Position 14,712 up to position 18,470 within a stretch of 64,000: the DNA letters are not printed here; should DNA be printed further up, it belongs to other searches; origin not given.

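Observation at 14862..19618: Nuclease-helicase with 7 HA repeats, a translationally coupled unknown ORF and an Rx4H protein: candidate uncharacterised defence or repair module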

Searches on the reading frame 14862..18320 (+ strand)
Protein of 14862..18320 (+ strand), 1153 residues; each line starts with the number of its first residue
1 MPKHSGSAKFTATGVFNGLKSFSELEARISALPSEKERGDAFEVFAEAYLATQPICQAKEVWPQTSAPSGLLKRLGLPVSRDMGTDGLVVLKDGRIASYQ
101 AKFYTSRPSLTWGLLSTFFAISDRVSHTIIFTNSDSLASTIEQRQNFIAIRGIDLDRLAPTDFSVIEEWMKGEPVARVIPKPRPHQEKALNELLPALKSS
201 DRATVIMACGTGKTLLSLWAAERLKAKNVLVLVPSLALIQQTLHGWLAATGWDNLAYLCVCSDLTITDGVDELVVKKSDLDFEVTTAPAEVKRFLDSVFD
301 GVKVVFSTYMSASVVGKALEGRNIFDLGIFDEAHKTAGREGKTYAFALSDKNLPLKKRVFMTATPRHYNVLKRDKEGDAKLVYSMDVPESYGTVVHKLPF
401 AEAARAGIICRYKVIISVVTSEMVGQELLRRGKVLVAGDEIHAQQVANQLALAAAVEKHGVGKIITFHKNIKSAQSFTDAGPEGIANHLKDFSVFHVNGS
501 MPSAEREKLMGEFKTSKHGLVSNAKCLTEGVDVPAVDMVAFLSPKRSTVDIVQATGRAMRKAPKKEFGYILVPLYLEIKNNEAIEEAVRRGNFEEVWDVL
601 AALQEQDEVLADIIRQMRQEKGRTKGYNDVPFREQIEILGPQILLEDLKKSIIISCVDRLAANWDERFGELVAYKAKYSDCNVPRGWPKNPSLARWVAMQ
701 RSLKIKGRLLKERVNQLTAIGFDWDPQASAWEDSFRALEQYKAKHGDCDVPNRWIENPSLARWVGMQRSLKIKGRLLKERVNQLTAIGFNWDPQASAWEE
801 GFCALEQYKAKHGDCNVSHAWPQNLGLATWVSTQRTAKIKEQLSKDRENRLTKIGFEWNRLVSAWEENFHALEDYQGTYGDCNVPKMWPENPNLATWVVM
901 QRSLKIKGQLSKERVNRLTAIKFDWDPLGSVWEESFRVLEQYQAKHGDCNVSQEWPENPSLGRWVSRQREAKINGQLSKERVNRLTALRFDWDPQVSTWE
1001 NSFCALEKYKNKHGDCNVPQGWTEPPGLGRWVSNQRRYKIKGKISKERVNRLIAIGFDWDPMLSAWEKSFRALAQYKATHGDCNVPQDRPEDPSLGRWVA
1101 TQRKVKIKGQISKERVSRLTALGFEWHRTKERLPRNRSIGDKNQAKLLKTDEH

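Call 6: search_protein_families(library=pfam, proteins=[window:14862-18320:+], max_evalue=0.1)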
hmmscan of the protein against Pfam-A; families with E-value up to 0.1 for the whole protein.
window:14862-18320:+ (1153 aa): 12 families
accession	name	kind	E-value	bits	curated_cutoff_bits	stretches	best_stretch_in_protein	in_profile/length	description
PF03457.19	HA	-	1e-139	455.4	28.4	7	1065-1124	4-64/64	Helicase associated domain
PF04851.21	ResIII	-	9.8e-18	65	22.5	1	181-366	3-163/164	Type III restriction enzyme, res subunit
PF00271.37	Helicase_C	-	4.8e-15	56.2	23.5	1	453-561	7-109/110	Helicase conserved C-terminal domain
PF00270.35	DEAD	-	1.3e-09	38.4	26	1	183-366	1-161/167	DEAD/DEAH box helicase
PF13156.12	Mrr_cat_2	-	3.9e-05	24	22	1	60-159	12-111/127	Restriction endonuclease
PF08230.16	CW_7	-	6.1e-05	23.1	25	0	711-725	16-30/40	CW_7 repeat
PF18103.7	SH3_11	-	0.00044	20.8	25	0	973-993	6-26/63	Retroviral integrase C-terminal SH3 domain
PF18467.7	DUF5613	-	0.016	16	33.3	0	787-831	36-80/97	Domain of unknown function (DUF5613)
PF08755.16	YccV-like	-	0.017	15.9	22.8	0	707-741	6-40/101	Hemimethylated DNA-binding protein YccV like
PF02036.22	SCP2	-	0.028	15.2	21.3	0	383-448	35-98/101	SCP-2 sterol transfer family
PF11758.13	Bacteriocin_IIi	-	0.04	14.2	25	0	668-698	3-33/51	Aureocin-like type II bacteriocin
PF16191.10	E1_4HB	-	0.072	13.5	25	0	735-747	37-49/70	Ubiquitin-activating enzyme E1 four-helix bundle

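Call 7: search_protein_families(library=padloc, proteins=[window:14862-18320:+], max_evalue=0.1)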
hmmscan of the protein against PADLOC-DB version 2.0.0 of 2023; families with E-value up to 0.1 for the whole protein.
window:14862-18320:+ (1153 aa): 15 families
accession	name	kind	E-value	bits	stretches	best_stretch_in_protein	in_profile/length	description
PDLC03597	REase_MTase_IIG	-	1.6e-85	285.8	1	33-620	17-653/1646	Type IIG restriction enzyme-methyltransferase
PDLC03051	REase_MTase_I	-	7.2e-64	213.6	2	35-427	30-440/1591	Type I restriction enzyme-methyltransferase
PDLC02707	PbeA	-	1.1e-23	81.8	1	181-571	252-627/672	PbeA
PDLC02704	PbeA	-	7.5e-20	69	2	500-571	570-641/682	PbeA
PDLC02706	PbeA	-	5.6e-17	59.6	2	503-571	601-673/722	PbeA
PDLC02705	PbeA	-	1.6e-08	31.2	2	498-565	557-624/691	PbeA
PDLC01439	typeIV_DinG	-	9.8e-08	29.1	1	181-244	15-77/575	CAS-IV-A; associated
PDLC03658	mREase_IV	-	8.8e-07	25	1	507-570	491-554/953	Type IV methyl-directed restriction enzyme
PDLC02703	PbeA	-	0.00012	18.9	1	524-566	562-604/626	PbeA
PDLC01089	C3a193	-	0.00024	17.6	1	495-562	516-583/983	poss. alt. Cas3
PDLC03049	REase_I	-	0.0015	14.6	1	181-242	167-233/807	Type I restriction enzyme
PDLC01763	Cas3b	-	0.0046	13.7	0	186-256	250-323/762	-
PDLC03659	mREase_IV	-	0.007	12.3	1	506-566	498-558/945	Type IV methyl-directed restriction enzyme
PDLC02870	DpdF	-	0.0093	12.5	1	499-562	258-321/534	DpdF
PDLC03928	PsyrT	-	0.031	10.6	0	489-611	261-382/689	-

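Call 8: search_protein_families(library=ncbifam, proteins=[window:14862-18320:+], max_evalue=0.1)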
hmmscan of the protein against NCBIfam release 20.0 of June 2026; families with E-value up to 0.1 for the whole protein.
window:14862-18320:+ (1153 aa): 18 families
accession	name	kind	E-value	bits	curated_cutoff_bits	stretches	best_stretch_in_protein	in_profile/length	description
TIGR04095.1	dnd_restrict_1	equivalog_domain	3.4e-17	62.6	600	2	501-571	323-393/451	DNA phosphorothioation system restriction enzyme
NF053632.1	heli_RadD_YejH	equivalog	5.9e-13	48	720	1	303-571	89-352/573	DNA repair helicase RadD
NF010337.0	PRK13766.1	equivalog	4.5e-08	31.7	610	1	500-562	407-469/781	Hef nuclease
NF008521.0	PRK11448.1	equivalog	1.5e-06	26.6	729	1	488-602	728-847/1123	type I restriction-modification system endonuclease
NF046051.1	restrict_EcoAI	equivalog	2.3e-06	26.3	550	1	181-250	157-231/768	EcoAI/FtnUII family type I restriction enzme subunit R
NF045503.1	repair_heli_XPB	equivalog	2.5e-06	26.3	610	1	183-243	185-245/548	DNA repair helicase XPB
NF003673.1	PRK05298.1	equivalog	2.2e-05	23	743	1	494-565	470-546/653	excinuclease ABC subunit UvrB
TIGR03117.2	cas_csf4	equivalog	8.8e-05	20.9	400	1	175-248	122-198/800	type IV CRISPR-associated DEAD/DEAH-box helicase Csf4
TIGR00631.1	uvrb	equivalog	0.00024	19.5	750.1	1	496-593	472-571/658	excinuclease ABC subunit UvrB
TIGR00603.1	rad25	subfamily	0.0016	16.7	328.7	1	181-241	257-315/734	DNA repair helicase rad25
NF008163.0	PRK10917.1-1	equivalog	0.0031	15.9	796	1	482-547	507-572/692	ATP-dependent DNA helicase RecG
TIGR04121.1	DEXH_lig_assoc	equivalog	0.0033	15.2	850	1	496-596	283-381/804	ligase-associated DNA damage response DEXH box helicase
NF010338.0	PRK13767.1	equivalog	0.0057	14.9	849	1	498-572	322-396/877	ATP-dependent helicase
NF004066.1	PRK05580.1-3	equivalog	0.015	13.6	813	0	184-244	255-317/788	primosomal protein N'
TIGR00643.1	recG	equivalog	0.018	13.8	659.4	0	486-546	477-537/629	ATP-dependent DNA helicase RecG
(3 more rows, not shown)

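Call 12: list_cluster_members(proteins=[window:14862-18320:+, window:18313-19008:+, window:19121-19615:+, window:19753-20610:+, window:20743-21582:+, window:9455-10780:+])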
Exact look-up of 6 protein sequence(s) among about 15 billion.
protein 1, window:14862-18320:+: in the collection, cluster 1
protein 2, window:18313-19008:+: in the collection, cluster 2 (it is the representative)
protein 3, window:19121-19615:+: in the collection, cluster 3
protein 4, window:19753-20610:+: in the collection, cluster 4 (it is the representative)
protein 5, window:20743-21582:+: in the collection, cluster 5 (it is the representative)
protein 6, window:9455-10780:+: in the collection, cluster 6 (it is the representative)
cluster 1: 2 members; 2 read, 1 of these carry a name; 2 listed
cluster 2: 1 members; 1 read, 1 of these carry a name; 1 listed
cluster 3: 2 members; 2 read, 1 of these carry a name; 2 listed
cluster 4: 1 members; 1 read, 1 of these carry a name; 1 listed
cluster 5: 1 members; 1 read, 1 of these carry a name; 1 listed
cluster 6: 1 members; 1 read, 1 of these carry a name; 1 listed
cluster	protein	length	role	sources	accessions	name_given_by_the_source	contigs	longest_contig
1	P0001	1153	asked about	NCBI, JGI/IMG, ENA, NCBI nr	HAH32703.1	MAG TPA: hypothetical protein DCL44_10365 [Elusimicrobia bacterium] | hypothetical protein [Elusimicrobiota bacterium]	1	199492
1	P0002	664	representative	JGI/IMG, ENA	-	-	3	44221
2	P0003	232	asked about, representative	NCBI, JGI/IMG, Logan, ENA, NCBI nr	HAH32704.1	MAG TPA: hypothetical protein DCL44_10370 [Elusimicrobia bacterium] | hypothetical protein [Elusimicrobiota bacterium]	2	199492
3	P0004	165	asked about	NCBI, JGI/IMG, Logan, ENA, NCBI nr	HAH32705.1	MAG TPA: hypothetical protein DCL44_10375 [Elusimicrobia bacterium] | hypothetical protein [Elusimicrobiota bacterium]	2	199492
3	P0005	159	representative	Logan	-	-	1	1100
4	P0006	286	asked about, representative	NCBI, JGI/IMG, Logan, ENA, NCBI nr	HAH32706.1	MAG TPA: DNA damage-inducible protein D [Elusimicrobia bacterium] | DNA damage-inducible protein D [Elusimicrobiota bacterium]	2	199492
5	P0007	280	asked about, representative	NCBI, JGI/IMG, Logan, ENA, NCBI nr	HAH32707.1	MAG TPA: hypothetical protein DCL44_10385 [Elusimicrobia bacterium] | hypothetical protein [Elusimicrobiota bacterium]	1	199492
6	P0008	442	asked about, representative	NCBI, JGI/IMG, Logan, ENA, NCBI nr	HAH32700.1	MAG TPA: DNA recombination protein RmuC [Elusimicrobia bacterium] | DNA recombination protein RmuC [Elusimicrobiota bacterium]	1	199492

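Call 35: search_solved_structures(query=window:14862-18320:+, max_evalue=0.001, show_alignments=1)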
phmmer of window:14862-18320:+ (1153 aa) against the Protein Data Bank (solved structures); distinct sequences matched with E-value up to 0.001: 12.
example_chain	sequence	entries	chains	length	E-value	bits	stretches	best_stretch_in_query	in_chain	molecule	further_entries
4xqk_A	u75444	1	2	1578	9.5e-64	218.5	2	22-428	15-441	LlaBIII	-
5ffj_A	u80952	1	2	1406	3.1e-53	183.7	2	179-428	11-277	Endonuclease and methylase LlaGI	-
6jde_B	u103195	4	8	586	2.9e-08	34.8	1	459-566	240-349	Putative DNA repair helicase RadD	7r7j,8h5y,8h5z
7clg_A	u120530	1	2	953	1.5e-06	29.1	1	506-570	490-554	Putative helicase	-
6p66_A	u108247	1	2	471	4.3e-06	27.6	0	492-567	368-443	DNA repair protein RAD25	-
2fwr_A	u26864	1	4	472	4.4e-06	27.6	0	492-567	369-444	DNA repair protein RAD25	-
1d2m_A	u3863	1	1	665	2.3e-05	25.2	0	500-633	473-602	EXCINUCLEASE ABC SUBUNIT B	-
1c4o_A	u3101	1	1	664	2.3e-05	25.2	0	500-633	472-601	DNA NUCLEOTIDE EXCISION REPAIR ENZYME UVRB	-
9ga3_E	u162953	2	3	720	0.0001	23.1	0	493-620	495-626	UvrABC system protein B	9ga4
3v4r_A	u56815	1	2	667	0.00049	20.8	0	478-599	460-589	UvrABC system protein B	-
2d7d_A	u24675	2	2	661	0.0005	20.8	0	478-599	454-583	UvrABC system protein B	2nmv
1wp9_A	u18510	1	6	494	0.00091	19.9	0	501-565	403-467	ATP-dependent RNA helicase, putative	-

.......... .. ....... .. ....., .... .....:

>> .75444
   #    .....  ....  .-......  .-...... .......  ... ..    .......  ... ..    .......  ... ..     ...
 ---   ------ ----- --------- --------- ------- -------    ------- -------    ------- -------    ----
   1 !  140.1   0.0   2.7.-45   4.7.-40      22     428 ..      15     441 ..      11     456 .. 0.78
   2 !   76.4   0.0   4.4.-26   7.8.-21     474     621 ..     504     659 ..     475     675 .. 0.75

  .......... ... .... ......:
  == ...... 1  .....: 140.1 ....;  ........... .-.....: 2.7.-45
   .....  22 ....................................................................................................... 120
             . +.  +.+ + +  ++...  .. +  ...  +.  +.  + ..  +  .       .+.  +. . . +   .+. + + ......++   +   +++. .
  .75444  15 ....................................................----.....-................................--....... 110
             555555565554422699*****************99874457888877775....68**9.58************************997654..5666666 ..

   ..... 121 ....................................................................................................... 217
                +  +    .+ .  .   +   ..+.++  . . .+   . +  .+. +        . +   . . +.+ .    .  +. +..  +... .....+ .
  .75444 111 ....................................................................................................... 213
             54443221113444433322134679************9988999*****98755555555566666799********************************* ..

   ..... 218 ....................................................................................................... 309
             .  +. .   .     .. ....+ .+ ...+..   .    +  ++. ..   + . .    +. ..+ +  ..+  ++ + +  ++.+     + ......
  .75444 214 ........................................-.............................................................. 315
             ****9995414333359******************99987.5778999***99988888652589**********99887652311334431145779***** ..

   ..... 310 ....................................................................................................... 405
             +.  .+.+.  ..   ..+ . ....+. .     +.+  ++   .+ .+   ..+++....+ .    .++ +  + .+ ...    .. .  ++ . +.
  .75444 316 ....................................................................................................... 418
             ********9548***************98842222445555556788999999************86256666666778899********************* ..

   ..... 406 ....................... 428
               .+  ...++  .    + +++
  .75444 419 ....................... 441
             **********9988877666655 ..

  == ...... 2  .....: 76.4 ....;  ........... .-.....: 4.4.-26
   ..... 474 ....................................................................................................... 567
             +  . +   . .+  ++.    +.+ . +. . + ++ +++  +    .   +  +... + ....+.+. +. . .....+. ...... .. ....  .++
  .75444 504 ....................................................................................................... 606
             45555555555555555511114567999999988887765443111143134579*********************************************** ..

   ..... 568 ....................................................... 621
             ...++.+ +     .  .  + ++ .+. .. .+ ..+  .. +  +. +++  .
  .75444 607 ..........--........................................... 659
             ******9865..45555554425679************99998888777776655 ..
